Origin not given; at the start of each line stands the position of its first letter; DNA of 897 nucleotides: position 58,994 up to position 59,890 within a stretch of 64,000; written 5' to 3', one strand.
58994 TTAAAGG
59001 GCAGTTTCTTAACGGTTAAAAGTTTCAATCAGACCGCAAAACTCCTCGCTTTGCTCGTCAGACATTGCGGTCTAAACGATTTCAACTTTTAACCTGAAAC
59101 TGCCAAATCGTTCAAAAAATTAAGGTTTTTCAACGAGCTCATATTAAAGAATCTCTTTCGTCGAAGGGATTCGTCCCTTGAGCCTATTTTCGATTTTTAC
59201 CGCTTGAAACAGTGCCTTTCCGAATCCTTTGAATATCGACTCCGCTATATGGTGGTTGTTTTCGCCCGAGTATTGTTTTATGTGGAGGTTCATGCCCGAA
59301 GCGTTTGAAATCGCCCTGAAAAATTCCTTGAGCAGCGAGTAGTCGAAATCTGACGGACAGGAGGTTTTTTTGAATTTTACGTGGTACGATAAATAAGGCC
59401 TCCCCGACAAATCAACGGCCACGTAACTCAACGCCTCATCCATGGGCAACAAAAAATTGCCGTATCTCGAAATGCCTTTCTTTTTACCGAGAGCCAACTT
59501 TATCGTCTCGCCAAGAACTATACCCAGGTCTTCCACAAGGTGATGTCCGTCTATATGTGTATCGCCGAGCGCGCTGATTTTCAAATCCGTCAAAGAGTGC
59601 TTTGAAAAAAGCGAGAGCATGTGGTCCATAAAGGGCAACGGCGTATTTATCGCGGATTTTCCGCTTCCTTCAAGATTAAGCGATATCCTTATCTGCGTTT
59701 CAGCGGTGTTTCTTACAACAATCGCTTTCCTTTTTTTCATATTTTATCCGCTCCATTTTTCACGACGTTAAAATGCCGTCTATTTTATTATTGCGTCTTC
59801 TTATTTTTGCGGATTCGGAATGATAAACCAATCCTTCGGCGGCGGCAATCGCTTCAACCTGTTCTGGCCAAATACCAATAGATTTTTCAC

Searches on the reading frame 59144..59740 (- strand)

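Call 77: search_protein_families(library=pfam, proteins=[window:59144-59740:-], max_evalue=0.0001)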
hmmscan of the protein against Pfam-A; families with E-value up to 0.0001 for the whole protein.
window:59144-59740:- (198 aa): 1 family
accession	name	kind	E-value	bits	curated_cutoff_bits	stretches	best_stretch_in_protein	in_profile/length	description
PF00475.24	IGPD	-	5.9e-59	198.7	27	1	33-177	1-144/144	Imidazoleglycerol-phosphate dehydratase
